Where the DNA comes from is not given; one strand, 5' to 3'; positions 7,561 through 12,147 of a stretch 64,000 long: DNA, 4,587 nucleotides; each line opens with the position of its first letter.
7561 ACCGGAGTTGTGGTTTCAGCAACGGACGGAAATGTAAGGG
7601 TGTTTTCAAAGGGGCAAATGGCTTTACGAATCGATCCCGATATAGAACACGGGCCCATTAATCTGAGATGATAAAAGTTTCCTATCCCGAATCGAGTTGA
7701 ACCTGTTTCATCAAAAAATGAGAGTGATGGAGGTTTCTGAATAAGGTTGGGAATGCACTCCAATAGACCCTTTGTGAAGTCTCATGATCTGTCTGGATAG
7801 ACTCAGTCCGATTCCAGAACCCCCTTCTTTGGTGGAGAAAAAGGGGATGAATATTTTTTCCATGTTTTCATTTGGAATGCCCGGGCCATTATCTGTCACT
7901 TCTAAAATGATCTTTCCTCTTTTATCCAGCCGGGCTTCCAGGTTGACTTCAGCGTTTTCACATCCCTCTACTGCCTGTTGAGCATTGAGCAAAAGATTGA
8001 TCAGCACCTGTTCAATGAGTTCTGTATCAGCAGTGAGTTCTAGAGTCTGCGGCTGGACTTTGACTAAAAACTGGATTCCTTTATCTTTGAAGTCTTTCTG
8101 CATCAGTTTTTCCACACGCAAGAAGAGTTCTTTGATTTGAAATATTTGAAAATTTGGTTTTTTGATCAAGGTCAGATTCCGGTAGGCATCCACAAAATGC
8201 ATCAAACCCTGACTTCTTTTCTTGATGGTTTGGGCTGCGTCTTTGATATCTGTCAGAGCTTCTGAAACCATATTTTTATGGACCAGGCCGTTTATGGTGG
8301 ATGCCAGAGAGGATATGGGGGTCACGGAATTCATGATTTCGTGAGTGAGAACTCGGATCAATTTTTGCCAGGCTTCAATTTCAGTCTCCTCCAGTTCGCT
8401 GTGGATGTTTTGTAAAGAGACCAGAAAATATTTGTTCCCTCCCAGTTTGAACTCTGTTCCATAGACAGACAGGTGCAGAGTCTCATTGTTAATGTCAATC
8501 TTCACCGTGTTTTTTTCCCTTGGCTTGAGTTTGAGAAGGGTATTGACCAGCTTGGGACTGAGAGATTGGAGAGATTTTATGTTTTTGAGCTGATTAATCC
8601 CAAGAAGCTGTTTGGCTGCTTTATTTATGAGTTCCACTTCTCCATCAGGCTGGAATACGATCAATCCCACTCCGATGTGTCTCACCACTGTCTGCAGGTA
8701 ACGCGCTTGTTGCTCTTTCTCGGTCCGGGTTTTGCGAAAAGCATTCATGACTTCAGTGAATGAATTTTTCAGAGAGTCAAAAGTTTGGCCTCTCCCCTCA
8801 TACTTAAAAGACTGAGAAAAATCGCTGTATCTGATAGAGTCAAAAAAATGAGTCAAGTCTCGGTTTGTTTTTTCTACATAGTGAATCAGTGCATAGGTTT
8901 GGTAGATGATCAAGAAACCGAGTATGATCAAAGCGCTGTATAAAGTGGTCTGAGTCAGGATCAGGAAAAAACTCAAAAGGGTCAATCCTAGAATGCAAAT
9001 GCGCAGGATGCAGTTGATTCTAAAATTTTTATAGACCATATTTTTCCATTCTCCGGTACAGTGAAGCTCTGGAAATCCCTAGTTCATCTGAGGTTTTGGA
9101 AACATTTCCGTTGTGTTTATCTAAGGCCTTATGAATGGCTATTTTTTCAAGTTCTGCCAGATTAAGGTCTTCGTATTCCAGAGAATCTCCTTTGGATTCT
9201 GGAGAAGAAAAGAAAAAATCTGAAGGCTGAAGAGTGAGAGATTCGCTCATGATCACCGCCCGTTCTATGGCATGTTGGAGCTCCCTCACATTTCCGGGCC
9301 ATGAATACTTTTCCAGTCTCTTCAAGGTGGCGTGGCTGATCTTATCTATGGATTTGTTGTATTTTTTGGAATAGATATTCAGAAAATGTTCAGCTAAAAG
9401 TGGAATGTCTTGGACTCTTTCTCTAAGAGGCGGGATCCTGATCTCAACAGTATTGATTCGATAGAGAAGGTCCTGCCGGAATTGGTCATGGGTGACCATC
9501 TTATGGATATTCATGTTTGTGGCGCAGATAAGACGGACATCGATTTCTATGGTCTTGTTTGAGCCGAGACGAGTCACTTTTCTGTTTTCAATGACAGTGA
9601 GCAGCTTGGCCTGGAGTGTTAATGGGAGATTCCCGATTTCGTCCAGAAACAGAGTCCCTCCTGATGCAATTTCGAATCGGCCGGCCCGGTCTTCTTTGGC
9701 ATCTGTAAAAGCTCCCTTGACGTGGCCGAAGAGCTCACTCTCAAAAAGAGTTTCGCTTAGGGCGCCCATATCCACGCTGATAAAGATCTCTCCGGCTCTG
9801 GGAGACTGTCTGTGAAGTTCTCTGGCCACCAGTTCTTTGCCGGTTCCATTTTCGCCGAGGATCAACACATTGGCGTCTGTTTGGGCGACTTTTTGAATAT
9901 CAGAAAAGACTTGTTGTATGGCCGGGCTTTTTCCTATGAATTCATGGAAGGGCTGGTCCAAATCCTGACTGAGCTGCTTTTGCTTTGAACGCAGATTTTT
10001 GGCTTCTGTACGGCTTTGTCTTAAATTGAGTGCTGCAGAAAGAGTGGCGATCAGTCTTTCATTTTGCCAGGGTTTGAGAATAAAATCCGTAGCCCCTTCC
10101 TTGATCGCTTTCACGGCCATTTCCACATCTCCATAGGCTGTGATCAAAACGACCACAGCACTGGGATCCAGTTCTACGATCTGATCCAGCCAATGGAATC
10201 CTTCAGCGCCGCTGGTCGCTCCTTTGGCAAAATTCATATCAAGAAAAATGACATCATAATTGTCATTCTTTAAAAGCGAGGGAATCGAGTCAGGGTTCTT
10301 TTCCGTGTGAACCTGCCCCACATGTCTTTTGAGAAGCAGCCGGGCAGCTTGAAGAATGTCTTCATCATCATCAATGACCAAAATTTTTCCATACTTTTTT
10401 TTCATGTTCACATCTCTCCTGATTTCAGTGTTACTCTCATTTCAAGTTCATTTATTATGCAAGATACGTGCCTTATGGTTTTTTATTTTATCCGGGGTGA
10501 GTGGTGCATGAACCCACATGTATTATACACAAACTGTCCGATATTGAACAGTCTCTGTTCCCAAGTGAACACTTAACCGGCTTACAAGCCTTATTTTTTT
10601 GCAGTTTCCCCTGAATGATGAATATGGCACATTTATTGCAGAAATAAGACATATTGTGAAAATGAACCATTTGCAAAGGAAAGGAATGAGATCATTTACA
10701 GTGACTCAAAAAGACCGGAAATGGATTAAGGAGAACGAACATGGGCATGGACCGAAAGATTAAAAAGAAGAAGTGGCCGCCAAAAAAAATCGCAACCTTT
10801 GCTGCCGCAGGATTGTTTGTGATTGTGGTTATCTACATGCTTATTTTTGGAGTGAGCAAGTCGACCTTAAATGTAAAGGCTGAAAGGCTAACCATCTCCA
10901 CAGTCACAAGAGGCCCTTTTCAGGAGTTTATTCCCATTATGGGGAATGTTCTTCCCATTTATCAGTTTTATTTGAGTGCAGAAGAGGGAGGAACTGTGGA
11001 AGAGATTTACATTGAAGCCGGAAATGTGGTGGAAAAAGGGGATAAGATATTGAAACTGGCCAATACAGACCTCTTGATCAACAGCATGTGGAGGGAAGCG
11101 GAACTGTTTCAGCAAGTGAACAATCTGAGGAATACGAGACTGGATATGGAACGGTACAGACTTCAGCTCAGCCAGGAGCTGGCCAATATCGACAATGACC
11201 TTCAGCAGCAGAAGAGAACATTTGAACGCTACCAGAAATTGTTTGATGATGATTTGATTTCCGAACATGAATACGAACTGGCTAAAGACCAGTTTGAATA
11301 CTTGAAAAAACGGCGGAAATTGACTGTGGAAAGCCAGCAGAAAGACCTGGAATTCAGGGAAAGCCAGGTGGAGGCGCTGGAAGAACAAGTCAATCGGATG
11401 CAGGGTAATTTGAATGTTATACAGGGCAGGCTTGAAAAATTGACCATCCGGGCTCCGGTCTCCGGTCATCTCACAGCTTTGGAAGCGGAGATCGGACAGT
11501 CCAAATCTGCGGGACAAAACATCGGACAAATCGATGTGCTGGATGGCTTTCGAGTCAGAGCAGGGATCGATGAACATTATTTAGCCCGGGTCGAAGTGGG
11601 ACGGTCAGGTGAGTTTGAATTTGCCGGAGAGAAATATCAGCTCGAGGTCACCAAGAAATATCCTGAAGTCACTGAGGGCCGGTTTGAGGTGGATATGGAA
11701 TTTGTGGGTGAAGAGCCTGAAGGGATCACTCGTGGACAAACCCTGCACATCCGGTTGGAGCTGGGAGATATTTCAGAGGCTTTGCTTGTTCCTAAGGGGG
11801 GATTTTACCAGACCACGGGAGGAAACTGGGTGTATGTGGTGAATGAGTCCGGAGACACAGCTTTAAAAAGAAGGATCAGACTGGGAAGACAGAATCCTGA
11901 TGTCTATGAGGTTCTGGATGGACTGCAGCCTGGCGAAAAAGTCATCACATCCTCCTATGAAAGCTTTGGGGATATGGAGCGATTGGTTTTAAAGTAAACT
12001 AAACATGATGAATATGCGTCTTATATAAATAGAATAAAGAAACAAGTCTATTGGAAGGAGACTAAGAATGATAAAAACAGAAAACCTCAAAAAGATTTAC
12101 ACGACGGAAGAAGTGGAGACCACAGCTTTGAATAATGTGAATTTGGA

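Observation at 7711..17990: Candidate transporter-coupled sigma-54 signalling module: sensor-less kinase + NtrC-type regulator head-to-head with a MacAB-TolC-like exporter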

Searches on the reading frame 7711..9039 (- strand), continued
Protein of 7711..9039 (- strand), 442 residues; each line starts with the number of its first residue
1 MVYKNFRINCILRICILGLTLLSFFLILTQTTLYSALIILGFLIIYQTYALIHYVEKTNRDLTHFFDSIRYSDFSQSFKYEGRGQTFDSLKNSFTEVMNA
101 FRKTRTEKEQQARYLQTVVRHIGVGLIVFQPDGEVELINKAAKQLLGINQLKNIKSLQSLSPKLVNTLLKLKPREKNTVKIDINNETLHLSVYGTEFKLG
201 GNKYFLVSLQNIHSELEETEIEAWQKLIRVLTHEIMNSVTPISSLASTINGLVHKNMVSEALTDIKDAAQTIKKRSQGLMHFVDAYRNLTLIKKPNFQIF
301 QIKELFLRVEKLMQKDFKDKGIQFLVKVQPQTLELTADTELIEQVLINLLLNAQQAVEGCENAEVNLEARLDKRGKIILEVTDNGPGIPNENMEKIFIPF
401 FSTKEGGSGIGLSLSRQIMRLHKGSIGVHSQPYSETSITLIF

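Call 50: search_protein_families(library=pfam, proteins=[L006:6429-8252:-, L006:4406-6118:-, L008:7797-8441:-, L008:5976-7214:-, L008:11360-12334:+, L038:5372-7723:+, L038:7720-8400:+, L059:7447-8076:-, L059:3514-6801:-, L083:7749-8483:-], max_evalue=0.0001)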
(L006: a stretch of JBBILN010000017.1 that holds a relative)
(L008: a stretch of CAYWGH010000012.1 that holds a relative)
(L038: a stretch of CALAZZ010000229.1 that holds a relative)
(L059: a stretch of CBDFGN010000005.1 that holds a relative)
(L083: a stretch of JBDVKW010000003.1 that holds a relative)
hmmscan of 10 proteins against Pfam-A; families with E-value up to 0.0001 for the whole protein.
L006:6429-8252:- (607 aa): 0 families

L006:4406-6118:- (570 aa): 2 families
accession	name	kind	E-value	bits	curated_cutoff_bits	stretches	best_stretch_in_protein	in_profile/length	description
PF00933.27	Glyco_hydro_3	-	1.3e-86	291.4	27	1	21-354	3-314/316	Glycosyl hydrolase family 3 N terminal domain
PF01915.27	Glyco_hydro_3_C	-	3.5e-09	37.4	31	1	395-558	2-171/200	Glycosyl hydrolase family 3 C-terminal domain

L008:7797-8441:- (214 aa): 2 families
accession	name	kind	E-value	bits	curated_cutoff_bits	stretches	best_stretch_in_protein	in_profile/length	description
PF00072.30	Response_reg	-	3.6e-25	88.7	30.2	1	5-117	1-111/111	Response regulator receiver domain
PF00196.25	GerE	-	3e-19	68.8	23.5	1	150-204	2-56/57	Bacterial regulatory proteins, luxR family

L008:5976-7214:- (412 aa): 4 families
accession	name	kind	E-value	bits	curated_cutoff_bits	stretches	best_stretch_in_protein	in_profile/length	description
PF13531.11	SBP_bac_11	-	1.6e-36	126.7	25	1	114-361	10-227/227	Bacterial extracellular solute-binding protein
PF01547.30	SBP_bac_1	-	7.9e-14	52.8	26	1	113-353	4-307/307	Bacterial extracellular solute-binding protein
PF13416.11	SBP_bac_8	-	1.4e-07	32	27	1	164-369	61-267/279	Bacterial extracellular solute-binding protein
PF13343.11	SBP_bac_6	-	2.1e-07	31.1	24.6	1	211-377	81-230/245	Bacterial extracellular solute-binding protein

L008:11360-12334:+ (324 aa): 6 families
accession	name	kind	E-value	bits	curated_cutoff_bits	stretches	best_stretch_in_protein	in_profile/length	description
PF00535.33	Glycos_transf_2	-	1.7e-21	77.4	23.3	1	13-128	1-118/168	Glycosyl transferase family 2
PF13641.12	Glyco_tranf_2_3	-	6.2e-09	36.6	27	1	10-253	1-224/230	Glycosyltransferase like family 2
PF10111.15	Glyco_tranf_2_2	-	1.2e-08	35.2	27.3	1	13-236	1-217/276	Glycosyltransferase like family 2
PF13632.12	Glyco_trans_2_3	-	5e-06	26.9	27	1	186-236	75-124/198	Glycosyl transferase family group 2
PF02709.20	Glyco_transf_7C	-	2.4e-05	24.3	23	1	187-235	23-74/78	N-terminal domain of galactosyltransferase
PF13704.12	Glyco_tranf_2_4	-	8.6e-05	23.4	27.5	0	42-98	21-81/98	Glycosyl transferase family 2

L038:5372-7723:+ (783 aa): 3 families
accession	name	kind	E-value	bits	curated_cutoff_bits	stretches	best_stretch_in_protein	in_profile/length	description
PF01433.26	Peptidase_M1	-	5.4e-28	98.5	27.7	1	262-458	5-218/218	Peptidase family M1 domain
PF18962.6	Por_Secre_tail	-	1.4e-08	35.4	27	1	710-767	1-62/75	Secretion system C-terminal sorting domain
PF17900.6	Peptidase_M1_N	-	4.1e-08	34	25.8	1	45-220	3-186/186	Peptidase M1 N-terminal domain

L038:7720-8400:+ (226 aa): 1 family
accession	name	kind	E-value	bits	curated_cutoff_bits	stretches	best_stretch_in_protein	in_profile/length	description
PF08713.17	DNA_alkylation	-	3.2e-62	210.4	21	1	12-225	1-213/213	DNA alkylation repair enzyme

L059:7447-8076:- (209 aa): 2 families
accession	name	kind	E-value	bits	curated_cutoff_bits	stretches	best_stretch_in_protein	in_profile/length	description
PF00072.30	Response_reg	-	1.1e-24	87.2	30.2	1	10-120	3-111/111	Response regulator receiver domain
PF00196.25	GerE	-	8.4e-17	61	23.5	1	148-202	2-56/57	Bacterial regulatory proteins, luxR family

L059:3514-6801:- (1095 aa): 3 families
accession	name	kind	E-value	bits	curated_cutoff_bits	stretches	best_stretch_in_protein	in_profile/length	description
PF13715.12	CarbopepD_reg_2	-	2.3e-16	60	32.2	1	27-109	1-88/88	CarboxypepD_reg-like domain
PF07715.20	Plug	-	4.4e-16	59.7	23.9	1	119-250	3-107/107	TonB-dependent Receptor Plug Domain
PF13620.12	CarboxypepD_reg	-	3.4e-09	37.4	32.3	1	26-90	1-72/82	Carboxypeptidase regulatory-like domain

L083:7749-8483:- (244 aa): 1 family
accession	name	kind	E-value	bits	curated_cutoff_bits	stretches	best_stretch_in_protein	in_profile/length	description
PF21347.3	DUF3108_like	-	4.6e-63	213.1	27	1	49-240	1-199/199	DUF3108-like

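Call 56: fold_search(model_id=the predicted structure, library=pdb)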
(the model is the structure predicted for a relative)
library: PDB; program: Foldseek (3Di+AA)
matches with E <= 10: 1302; with E <= 0.001: 344
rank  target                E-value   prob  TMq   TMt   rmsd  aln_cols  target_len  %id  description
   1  9a5d_A                2.7e-22  1.00  0.32  0.24  30.9       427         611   18  Integrative model of WALK-YYCH by crosslinking MS and deep learning (released 2024-09-18)
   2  8a7f_A                1.5e-19  1.00  0.32  0.38  25.6       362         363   19  Crystal structure of a chimeric LOV-Histidine kinase SB2F1-I66R mutant (asymmetrical variant, trigonal form with long  (released 2024-01-10)
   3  8a6x_B                2.1e-19  1.00  0.33  0.39  25.9       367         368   18  Crystal structure of a chimeric LOV-Histidine kinase SB2F1 (asymmetrical variant, trigonal form with long c axis) (released 2024-01-10)
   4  8a7f_B                2.5e-19  1.00  0.32  0.38  25.9       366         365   20  Crystal structure of a chimeric LOV-Histidine kinase SB2F1-I66R mutant (asymmetrical variant, trigonal form with long  (released 2024-01-10)
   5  4gcz_A                5.4e-19  1.00  0.31  0.37  28.3       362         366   19  Structure of a blue-light photoreceptor (released 2013-06-19)
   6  8a3u                  7.9e-19  1.00  0.33  0.40  25.6       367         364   19  Crystal structure of a chimeric LOV-Histidine kinase SB2F1 (symmetrical variant, trigonal form with short c-axis) (released 2023-12-20)
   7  8a52_A                9.3e-19  1.00  0.33  0.40  24.9       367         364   18  Crystal structure of a chimeric LOV-Histidine kinase SB2F1 (asymmetrical variant, trigonal form with long c-axis) (released 2023-12-27)
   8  4i5s_B                9.0e-18  1.00  0.30  0.33  30.0       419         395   16  Structure and function of sensor histidine kinase (released 2013-03-27)
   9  8a7h_A                1.6e-17  1.00  0.32  0.39  24.9       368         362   18  Crystal structure of a chimeric LOV-Histidine kinase SB2F1-I66R mutant (light state; asymmetrical variant, trigonal fo (released 2024-01-10)
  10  4i5s_A                4.2e-17  1.00  0.31  0.35  29.3       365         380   18  Structure and function of sensor histidine kinase (released 2013-03-27)
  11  4gcz_B                1.3e-16  1.00  0.29  0.34  25.9       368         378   19  Structure of a blue-light photoreceptor (released 2013-06-19)
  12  3a0r_A                4.0e-16  1.00  0.33  0.43  20.4       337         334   21  Crystal structure of histidine kinase ThkA (TM1359) in complex with response regulator protein TrrA (TM1360) (released 2009-10-20)
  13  8isi_A                2.5e-15  1.00  0.29  0.16  23.6       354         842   16  Photochromobilin-free form of Arabidopsis thaliana phytochrome A - apo-AtphyA (released 2023-08-09)
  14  6rgz_A                3.9e-15  1.00  0.33  0.59  15.4       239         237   22  Revisiting pH-gated conformational switch. Complex HK853-RR468 pH 6.5 (released 2020-02-19)
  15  6rfv_B                5.1e-15  1.00  0.33  0.60  14.3       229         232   23  Revisiting pH-gated conformational switch. Complex HK853-RR468 pH 7 (released 2020-02-19)
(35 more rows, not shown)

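Call 58: search_protein_families(library=pfam, proteins=[L043:3042-3314:-, L050:3735-3992:-, L004:4923-5201:-], max_evalue=1)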
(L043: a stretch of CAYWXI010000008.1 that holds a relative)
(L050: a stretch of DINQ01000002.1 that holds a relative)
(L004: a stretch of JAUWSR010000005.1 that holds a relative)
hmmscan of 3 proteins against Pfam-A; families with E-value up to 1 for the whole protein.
L043:3042-3314:- (90 aa): 0 families

L050:3735-3992:- (85 aa): 0 families

L004:4923-5201:- (92 aa): 1 family
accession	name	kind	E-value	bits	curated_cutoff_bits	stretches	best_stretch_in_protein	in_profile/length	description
PF19276.4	HD_assoc_2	-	0.062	13.2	23.1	1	3-43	139-179/222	HD associated region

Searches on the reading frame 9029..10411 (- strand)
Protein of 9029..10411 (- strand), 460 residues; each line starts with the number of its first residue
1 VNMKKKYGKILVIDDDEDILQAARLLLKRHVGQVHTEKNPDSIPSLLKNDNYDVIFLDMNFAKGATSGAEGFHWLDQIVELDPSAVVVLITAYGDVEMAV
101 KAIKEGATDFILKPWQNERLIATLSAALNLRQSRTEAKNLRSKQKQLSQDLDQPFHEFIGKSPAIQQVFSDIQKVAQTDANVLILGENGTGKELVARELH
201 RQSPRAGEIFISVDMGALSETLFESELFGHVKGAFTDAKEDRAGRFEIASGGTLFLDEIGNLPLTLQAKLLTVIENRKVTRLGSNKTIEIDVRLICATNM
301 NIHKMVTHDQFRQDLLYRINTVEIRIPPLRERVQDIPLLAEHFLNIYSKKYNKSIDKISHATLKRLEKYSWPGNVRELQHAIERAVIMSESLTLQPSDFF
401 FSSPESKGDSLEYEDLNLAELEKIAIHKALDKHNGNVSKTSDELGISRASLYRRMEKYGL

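Call 3: search_protein_families(library=pfam, proteins=[window:9029-10411:-], max_evalue=0.01)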
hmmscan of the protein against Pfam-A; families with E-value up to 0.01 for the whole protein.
window:9029-10411:- (460 aa): 13 families
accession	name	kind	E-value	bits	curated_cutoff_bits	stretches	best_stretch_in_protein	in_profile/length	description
PF00158.32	Sigma54_activat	-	6.2e-69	231.4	20.2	1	159-324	2-167/168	Sigma-54 interaction domain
PF25601.1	AAA_lid_14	-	8.5e-25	86.8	27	1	330-401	1-72/87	AAA+ ATPase lid domain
PF14532.12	Sigma54_activ_2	-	1.5e-23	84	25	1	159-329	1-138/138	Sigma-54 interaction domain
PF00072.30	Response_reg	-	2.2e-20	73.3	30.2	1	10-124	1-110/111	Response regulator receiver domain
PF02954.25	HTH_8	-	2.8e-14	53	22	1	418-458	2-42/42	Bacterial regulatory protein, Fis family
PF07728.20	AAA_5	-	1.8e-08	34.9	22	1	181-299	1-122/139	AAA domain (dynein-related subfamily)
PF07724.20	AAA_2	-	8.4e-06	26.4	27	1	180-310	4-135/166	AAA domain (Cdc48 subfamily)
PF00004.35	AAA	-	8.7e-06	26.7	21.2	1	182-302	1-111/131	ATPase family associated with various cellular activities (AAA)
PF13191.12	AAA_16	-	3.5e-05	24.8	32.6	1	157-245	1-96/167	AAA ATPase domain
PF01078.27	Mg_chelatase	-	7.6e-05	22.6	20.3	0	240-300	96-158/207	Magnesium chelatase, subunit ChlI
PF13556.12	HTH_30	-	0.0013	18.9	27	1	432-457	10-35/59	PucR C-terminal helix-turn-helix domain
PF18024.7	HTH_50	-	0.002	18.2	27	0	418-460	8-49/50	Helix-turn-helix domain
PF01695.23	IstB_IS21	-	0.0037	17.2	24.1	1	118-278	31-183/238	IstB-like ATP binding protein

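Call 8: search_protein_families(library=ncbifam, proteins=[window:9029-10411:-], max_evalue=0.001)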
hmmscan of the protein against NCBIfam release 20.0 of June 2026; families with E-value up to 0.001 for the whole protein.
window:9029-10411:- (460 aa): 86 families (the best 25 are shown)
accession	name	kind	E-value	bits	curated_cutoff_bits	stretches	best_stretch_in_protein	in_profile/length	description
TIGR02915.1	PEP_resp_reg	equivalog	2.1e-123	412.5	502.6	1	10-460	1-444/445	PEP-CTERM-box response regulator transcription factor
NF008469.0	PRK11361.1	equivalog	1.7e-114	383.1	714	1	8-459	5-455/461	acetoacetate metabolism transcriptional regulator AtoC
TIGR01818.1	ntrC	equivalog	9.7e-108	360.9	558.6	1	10-396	1-374/463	nitrogen regulation protein NR(I)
NF041552.1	TF_PrdR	equivalog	2.8e-103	346.2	795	1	129-459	243-577/577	sigma-54 dependent transcriptional regulator PrdR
TIGR01817.1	nifA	equivalog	4.9e-102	342.4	528.85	1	127-437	167-475/534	nif-specific transcriptional activator NifA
NF003451.0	PRK05022.1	equivalog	3e-99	333.1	476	1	122-459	157-509/512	nitric oxide reductase transcriptional regulator NorR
NF007689.0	PRK10365.1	equivalog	1.1e-98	330.9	760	1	8-455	6-439/441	sigma-54-dependent response regulator transcription factor ZraR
NF041946.1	LuxO_transreg_Vib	equivalog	1.6e-95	320.6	800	2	46-391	35-368/463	quorum-sensing sigma-54 dependent transcriptional regulator LuxO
NF049963.1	RespRegFlgRCampy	domain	1.5e-94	317.3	750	1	49-459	42-428/429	fla regulon two-component system response regulator FlgR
NF051870.1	NAssimRespRegNtrX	equivalog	5.8e-94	315.5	600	1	9-459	3-451/452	nitrogen assimilation response regulator NtrX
NF011695.0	PRK15115.1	equivalog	1e-90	304.7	763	1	3-457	2-435/445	two-component system response regulator GlrR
NF038308.1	RNA_repair_RtcR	equivalog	1e-88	298.5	650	1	109-395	135-428/530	RNA repair transcriptional activator RtcR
NF008176.1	PRK10923.1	equivalog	4.1e-87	292.7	620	1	7-391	3-373/469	nitrogen regulation protein NR(I)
NF011958.0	PRK15429.1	equivalog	2.4e-86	290.8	830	1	146-460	370-686/692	formate hydrogenlyase transcriptional activator FlhA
TIGR02329.1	propionate_PrpR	equivalog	2e-85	287.4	499.2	1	120-456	175-525/526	propionate catabolism operon regulatory protein PrpR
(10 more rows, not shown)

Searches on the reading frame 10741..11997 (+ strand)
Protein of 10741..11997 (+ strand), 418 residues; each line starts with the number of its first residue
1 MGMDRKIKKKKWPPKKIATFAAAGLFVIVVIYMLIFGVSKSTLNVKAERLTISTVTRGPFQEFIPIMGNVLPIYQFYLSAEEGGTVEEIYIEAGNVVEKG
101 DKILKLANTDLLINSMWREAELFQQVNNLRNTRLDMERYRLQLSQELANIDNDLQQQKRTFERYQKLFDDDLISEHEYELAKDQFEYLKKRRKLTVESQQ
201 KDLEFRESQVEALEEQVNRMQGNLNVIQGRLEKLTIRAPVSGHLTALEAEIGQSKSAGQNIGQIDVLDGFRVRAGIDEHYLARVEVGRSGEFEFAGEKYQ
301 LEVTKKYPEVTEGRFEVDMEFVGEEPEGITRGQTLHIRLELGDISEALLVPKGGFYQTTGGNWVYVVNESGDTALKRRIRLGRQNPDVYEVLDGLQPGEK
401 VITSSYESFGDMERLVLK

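Call 3: search_protein_families(library=pfam, proteins=[window:10741-11997:+], max_evalue=0.01)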
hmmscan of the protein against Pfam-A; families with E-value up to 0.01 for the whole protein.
window:10741-11997:+ (418 aa): 4 families
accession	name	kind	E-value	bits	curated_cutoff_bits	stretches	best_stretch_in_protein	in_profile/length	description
PF13437.12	HlyD_3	-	2.4e-14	54.4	22.2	2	235-318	1-90/106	HlyD family secretion protein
PF16576.10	HlyD_D23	-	4.9e-12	46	30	1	178-304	54-182/214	Barrel-sandwich domain of CusB or HlyD membrane-fusion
PF00364.28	Biotin_lipoyl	-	3.4e-05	24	22.1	1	78-106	45-73/73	Biotin-requiring enzyme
PF13533.13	Biotin_lipoyl_2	-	6.2e-05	23.2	29.8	1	84-106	9-31/32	Biotin-lipoyl like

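Call 8: search_protein_families(library=ncbifam, proteins=[window:10741-11997:+], max_evalue=0.001)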
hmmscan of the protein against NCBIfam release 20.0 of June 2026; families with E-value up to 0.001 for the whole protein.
window:10741-11997:+ (418 aa): 18 families
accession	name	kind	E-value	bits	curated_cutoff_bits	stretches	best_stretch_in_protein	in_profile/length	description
NF038010.1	ABC_adapt_DarC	equivalog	3e-63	214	450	1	14-407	11-406/417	darobactin export ABC transporter periplasmic adaptor subunit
TIGR01730.1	RND_mfp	subfamily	1.4e-44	152.4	94.9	3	180-407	82-311/322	efflux RND transporter periplasmic adaptor subunit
TIGR00999.1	8a0102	subfamily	5.9e-24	84.6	319.3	1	141-404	23-265/271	CzcB/NccB family metal efflux transporter periplasmic adaptor subunit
TIGR00998.1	8a0101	subfamily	4.5e-15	55.4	390.8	1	81-290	48-261/334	EmrA/EmrK family multidrug efflux transporter periplasmic adaptor subunit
NF008606.0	PRK11578.1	equivalog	9.9e-14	51.2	342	1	28-407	14-366/371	macrolide transporter subunit MacA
NF002939.0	PRK03598.1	equivalog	6.5e-11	42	393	1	64-289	34-260/332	secretion protein HlyD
NF008589.1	PRK11556.1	equivalog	8.5e-11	41.4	391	1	332-405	303-375/392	MdtA/MuxA family multidrug efflux RND transporter periplasmic adaptor subunit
NF007785.0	PRK10476.1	equivalog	1.3e-09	37.4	376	1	80-289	53-264/347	multidrug transporter subunit MdtN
TIGR01843.1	type_I_hlyD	subfamily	1.7e-09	37.2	208.65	1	82-218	50-181/422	HlyD family type I secretion periplasmic adaptor subunit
NF011715.0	PRK15136.1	equivalog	2.4e-07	29.8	563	1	78-289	64-271/390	multidrug efflux MFS transporter periplasmic adaptor subunit EmrA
NF007303.0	PRK09783.1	subfamily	3e-07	29.2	390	1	183-405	168-388/414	copper/silver efflux system membrane fusion protein CusB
TIGR02971.1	heterocyst_DevB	subfamily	7e-07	28.9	129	1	82-288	23-258/327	ABC exporter membrane fusion protein, DevB family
NF007850.1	PRK10559.1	equivalog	5.8e-06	25.6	400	1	162-292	74-206/303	p-hydroxybenzoic acid efflux pump subunit AaeA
NF033834.1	RND_adapt_MexA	exception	6.9e-06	25.4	750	1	296-405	236-348/373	multidrug efflux RND transporter periplasmic adaptor subunit MexA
NF011604.1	PRK15030.1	equivalog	2.4e-05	23.5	765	0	331-405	289-363/397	multidrug efflux RND transporter periplasmic adaptor subunit AcrA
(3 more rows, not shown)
